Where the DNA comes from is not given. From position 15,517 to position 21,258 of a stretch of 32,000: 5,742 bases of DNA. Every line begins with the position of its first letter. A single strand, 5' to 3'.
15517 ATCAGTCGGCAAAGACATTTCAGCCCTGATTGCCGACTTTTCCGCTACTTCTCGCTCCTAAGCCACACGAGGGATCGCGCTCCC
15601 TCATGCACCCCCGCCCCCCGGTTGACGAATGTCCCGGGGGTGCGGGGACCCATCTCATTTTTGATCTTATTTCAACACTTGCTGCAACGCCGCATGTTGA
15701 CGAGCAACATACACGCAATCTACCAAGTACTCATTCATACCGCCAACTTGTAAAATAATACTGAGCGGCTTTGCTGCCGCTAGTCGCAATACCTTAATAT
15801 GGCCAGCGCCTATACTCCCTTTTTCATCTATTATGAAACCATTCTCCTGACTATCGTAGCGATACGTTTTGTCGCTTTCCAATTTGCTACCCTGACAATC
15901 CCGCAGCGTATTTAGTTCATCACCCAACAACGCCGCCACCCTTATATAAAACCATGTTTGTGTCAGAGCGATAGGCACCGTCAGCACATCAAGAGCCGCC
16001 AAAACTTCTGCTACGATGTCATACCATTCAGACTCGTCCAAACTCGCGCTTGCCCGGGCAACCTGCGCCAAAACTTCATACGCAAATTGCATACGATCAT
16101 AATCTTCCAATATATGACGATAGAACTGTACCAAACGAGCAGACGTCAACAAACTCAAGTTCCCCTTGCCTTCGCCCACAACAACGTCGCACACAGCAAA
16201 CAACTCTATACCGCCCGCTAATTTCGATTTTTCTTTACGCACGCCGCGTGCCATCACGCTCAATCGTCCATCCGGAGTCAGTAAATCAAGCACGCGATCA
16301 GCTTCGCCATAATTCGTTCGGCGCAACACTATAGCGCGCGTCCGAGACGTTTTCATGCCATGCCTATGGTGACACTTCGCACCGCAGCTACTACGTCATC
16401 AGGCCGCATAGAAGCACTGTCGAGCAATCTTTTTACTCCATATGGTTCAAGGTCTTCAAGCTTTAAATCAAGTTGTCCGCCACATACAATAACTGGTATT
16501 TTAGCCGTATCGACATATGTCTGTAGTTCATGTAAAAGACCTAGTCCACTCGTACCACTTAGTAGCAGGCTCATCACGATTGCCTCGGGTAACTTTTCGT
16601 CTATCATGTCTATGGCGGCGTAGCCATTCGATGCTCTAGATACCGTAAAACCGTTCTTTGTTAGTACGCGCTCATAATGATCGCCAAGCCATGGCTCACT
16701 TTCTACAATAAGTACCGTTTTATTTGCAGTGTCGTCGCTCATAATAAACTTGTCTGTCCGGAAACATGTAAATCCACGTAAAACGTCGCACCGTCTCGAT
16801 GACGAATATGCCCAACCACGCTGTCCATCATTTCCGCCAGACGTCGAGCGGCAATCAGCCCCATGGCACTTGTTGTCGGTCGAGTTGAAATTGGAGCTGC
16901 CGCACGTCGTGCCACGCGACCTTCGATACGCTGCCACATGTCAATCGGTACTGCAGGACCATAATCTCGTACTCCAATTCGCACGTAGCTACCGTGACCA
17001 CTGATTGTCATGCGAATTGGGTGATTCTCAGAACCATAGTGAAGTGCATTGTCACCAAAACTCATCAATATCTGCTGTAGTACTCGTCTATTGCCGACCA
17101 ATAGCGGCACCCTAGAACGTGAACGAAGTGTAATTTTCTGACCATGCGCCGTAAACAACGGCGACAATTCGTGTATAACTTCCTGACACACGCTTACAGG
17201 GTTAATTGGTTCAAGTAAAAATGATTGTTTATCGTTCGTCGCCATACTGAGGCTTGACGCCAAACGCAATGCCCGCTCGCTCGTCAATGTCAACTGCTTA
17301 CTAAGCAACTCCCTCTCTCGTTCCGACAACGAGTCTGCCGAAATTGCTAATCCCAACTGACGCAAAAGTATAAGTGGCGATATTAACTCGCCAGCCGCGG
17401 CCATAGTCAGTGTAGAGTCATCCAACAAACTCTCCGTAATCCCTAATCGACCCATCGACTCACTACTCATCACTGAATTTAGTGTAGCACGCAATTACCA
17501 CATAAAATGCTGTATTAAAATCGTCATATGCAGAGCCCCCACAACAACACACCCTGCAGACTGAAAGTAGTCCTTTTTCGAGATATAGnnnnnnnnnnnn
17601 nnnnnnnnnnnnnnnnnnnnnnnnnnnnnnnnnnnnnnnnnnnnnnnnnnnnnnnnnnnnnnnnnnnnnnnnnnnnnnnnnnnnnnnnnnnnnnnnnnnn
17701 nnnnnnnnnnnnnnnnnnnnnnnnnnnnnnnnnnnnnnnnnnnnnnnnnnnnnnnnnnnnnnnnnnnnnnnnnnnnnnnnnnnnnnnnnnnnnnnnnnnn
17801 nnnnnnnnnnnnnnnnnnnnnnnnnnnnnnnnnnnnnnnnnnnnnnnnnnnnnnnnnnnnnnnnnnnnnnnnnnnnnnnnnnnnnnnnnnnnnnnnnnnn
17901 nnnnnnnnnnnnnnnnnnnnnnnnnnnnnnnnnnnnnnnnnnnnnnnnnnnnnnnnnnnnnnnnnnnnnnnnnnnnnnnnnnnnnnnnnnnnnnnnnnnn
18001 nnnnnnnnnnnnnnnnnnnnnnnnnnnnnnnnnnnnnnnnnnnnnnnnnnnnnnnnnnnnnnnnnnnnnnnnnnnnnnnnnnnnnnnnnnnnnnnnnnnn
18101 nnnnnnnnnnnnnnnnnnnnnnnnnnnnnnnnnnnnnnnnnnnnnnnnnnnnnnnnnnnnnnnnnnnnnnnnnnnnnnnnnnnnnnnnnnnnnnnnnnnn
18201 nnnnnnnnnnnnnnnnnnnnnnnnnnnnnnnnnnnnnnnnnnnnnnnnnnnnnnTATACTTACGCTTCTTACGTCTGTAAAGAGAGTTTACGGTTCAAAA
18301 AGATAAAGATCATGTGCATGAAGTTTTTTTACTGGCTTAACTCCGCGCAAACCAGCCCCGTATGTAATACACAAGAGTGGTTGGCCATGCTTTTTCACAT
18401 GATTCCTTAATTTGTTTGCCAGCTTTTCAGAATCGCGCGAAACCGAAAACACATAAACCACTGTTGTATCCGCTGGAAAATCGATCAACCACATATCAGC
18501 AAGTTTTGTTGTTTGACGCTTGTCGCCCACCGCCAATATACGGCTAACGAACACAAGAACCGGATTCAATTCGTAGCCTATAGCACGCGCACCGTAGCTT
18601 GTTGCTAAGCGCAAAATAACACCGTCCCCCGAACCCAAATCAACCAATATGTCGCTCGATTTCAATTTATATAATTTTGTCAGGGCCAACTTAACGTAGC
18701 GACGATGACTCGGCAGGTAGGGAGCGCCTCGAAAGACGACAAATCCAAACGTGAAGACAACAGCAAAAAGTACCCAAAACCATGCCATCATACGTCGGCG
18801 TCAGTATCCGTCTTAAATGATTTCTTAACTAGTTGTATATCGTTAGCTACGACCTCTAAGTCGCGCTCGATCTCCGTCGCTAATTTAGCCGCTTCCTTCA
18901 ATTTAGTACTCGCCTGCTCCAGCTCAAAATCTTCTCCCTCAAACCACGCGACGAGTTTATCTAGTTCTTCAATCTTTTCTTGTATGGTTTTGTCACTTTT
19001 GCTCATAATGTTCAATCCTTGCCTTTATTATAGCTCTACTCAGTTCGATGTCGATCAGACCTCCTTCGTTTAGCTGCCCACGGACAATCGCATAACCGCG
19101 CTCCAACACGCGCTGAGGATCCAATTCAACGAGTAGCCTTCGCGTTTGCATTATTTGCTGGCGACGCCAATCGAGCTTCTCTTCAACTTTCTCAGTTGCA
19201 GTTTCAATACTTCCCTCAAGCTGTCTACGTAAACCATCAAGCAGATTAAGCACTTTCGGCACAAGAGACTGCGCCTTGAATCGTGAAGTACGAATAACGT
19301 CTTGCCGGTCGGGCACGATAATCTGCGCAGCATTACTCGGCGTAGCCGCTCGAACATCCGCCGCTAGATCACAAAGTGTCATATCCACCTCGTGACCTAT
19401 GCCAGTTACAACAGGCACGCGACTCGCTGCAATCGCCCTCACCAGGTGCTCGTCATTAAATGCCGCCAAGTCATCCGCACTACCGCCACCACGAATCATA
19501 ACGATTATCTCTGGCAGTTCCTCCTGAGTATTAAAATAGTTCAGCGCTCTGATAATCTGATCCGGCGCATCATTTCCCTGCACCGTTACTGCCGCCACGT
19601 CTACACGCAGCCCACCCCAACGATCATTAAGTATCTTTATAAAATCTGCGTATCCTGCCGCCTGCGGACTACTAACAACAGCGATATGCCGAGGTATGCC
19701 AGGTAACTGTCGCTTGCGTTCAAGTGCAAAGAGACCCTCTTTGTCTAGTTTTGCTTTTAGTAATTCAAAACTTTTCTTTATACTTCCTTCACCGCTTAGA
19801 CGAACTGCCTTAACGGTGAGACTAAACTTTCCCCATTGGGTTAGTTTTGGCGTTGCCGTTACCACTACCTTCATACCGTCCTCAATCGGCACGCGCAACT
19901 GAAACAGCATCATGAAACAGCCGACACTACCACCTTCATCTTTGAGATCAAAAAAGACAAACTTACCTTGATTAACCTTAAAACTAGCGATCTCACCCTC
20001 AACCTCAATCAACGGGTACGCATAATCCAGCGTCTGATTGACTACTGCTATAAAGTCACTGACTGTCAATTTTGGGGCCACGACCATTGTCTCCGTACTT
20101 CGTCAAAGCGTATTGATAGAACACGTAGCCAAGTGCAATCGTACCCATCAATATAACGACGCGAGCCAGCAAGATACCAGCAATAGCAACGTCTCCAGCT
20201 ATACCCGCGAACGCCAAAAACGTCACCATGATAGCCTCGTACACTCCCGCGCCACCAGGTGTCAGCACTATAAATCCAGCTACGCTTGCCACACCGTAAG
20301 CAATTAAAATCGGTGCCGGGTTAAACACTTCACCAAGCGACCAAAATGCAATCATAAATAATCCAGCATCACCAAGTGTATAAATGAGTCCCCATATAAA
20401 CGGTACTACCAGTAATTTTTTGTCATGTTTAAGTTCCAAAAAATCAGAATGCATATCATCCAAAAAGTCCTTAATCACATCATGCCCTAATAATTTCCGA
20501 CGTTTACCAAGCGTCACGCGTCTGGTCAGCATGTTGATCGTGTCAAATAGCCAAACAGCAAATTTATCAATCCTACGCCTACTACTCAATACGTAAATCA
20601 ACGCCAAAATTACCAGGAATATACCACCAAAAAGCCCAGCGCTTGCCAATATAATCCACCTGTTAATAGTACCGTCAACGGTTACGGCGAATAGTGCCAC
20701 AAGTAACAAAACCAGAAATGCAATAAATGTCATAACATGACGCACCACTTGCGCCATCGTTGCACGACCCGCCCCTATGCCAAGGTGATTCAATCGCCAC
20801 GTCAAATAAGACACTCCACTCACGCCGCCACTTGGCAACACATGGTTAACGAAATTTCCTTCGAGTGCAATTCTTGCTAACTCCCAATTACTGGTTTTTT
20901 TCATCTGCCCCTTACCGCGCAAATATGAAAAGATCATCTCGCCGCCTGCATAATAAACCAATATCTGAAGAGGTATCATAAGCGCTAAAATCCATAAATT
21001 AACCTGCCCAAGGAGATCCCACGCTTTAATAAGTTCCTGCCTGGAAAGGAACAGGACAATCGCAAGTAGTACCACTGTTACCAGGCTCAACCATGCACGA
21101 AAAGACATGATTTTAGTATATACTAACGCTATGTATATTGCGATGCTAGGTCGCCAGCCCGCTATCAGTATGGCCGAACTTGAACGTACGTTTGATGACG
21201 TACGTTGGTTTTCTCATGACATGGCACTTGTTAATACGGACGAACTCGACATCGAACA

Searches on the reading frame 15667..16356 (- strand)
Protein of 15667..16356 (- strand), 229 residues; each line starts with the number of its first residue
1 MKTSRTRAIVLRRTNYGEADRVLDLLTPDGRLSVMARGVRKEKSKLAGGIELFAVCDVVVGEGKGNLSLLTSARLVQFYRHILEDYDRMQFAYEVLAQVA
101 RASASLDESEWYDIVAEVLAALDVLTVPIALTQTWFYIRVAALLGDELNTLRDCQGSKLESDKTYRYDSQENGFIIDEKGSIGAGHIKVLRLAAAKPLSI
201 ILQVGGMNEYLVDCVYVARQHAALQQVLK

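Call 7: search_protein_families(library=pfam, proteins=[window:15667-16356:-], max_evalue=0.001)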
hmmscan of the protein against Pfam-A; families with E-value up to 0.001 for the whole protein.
window:15667-16356:- (229 aa): 1 family
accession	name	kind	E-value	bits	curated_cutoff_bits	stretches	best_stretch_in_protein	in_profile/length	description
PF11967.14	RecO_N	-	8.8e-20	71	27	1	1-78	1-79/80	Recombination protein O N terminal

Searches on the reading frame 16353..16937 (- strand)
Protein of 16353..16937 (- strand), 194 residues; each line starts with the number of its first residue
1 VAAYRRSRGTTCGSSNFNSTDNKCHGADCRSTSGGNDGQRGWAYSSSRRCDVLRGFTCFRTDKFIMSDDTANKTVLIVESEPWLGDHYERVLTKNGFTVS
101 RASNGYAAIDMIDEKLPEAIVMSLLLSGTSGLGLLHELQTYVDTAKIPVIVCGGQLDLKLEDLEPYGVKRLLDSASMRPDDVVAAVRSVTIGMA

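Call 7: search_protein_families(library=pfam, proteins=[window:16353-16937:-], max_evalue=0.001)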
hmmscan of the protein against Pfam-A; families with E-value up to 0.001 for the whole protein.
window:16353-16937:- (194 aa): 1 family
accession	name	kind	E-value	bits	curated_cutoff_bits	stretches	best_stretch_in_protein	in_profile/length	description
PF00072.30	Response_reg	-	2.8e-09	37.6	30.2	1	75-156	1-80/111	Response regulator receiver domain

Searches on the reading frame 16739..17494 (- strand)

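Call 7: search_protein_families(library=pfam, proteins=[window:16739-17494:-], max_evalue=0.001)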
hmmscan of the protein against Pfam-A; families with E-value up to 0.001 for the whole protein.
window:16739-17494:- (251 aa): 1 family
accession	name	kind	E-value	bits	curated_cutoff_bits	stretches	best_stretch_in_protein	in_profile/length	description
PF02518.31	HATPase_c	-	4.3e-09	37.2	26.4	1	135-243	2-108/111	Histidine kinase-, DNA gyrase B-, and HSP90-like ATPase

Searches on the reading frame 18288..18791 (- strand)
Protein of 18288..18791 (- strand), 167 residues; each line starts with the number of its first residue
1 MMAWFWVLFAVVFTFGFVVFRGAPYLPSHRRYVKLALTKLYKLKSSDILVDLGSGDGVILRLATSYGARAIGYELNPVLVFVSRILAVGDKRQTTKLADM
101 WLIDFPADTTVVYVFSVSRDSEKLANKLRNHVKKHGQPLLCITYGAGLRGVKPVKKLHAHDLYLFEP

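Call 7: search_protein_families(library=pfam, proteins=[window:18288-18791:-], max_evalue=0.001)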
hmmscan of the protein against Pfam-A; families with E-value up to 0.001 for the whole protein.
window:18288-18791:- (167 aa): 0 families

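Call 93: search_protein_families(library=padloc, proteins=[window:18288-18791:-], max_evalue=0.001)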
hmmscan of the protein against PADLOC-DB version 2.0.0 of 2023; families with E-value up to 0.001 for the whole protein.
window:18288-18791:- (167 aa): 1 family
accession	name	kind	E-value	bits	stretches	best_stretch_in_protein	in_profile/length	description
PDLC04134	mad2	-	2.6e-07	27.9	1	22-144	269-397/492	mads_2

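Call 94: search_protein_families(library=ncbifam, proteins=[window:18288-18791:-], max_evalue=0.001)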
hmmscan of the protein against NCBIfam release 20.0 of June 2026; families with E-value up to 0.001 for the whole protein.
window:18288-18791:- (167 aa): 0 families

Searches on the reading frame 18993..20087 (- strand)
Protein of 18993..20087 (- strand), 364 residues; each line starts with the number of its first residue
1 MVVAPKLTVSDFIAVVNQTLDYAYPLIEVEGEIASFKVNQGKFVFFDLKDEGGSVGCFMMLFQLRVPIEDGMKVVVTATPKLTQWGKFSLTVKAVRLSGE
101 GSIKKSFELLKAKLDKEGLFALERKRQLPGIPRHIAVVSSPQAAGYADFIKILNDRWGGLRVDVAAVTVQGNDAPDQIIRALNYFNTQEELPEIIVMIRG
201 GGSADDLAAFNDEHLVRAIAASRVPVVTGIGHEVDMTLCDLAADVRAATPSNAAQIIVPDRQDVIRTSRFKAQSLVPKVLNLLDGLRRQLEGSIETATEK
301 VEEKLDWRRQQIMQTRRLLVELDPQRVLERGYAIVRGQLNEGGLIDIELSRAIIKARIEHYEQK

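Call 7: search_protein_families(library=pfam, proteins=[window:18993-20087:-], max_evalue=0.001)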
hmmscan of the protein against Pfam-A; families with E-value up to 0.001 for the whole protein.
window:18993-20087:- (364 aa): 3 families
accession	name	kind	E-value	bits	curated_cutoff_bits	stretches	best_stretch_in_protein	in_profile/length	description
PF02601.20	Exonuc_VII_L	-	1.4e-67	228.9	35.9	2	119-291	1-172/315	Exonuclease VII, large subunit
PF13742.12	tRNA_anti_2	-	5.1e-12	46.3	27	1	7-95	1-94/95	OB-fold nucleic acid binding domain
PF01336.31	tRNA_anti-codon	-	3e-07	30.7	27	1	28-96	2-73/75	OB-fold nucleic acid binding domain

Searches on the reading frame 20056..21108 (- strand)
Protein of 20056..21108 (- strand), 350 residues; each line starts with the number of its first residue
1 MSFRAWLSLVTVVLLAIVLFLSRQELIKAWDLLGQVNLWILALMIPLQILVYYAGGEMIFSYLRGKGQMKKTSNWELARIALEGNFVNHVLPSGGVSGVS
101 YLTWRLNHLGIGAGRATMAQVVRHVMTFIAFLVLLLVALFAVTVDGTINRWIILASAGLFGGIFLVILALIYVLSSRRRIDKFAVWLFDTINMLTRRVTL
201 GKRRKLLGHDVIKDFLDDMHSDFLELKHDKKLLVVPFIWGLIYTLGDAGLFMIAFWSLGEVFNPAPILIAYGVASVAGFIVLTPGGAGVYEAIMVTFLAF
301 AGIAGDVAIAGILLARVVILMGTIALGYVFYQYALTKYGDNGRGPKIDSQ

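Call 7: search_protein_families(library=pfam, proteins=[window:20056-21108:-], max_evalue=0.001)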
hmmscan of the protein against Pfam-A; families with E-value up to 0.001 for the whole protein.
window:20056-21108:- (350 aa): 1 family
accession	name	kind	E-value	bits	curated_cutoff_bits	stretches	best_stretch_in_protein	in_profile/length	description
PF03706.18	LPG_synthase_TM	-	2.9e-28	99.6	33.4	1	10-327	6-302/302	Lysylphosphatidylglycerol synthase TM region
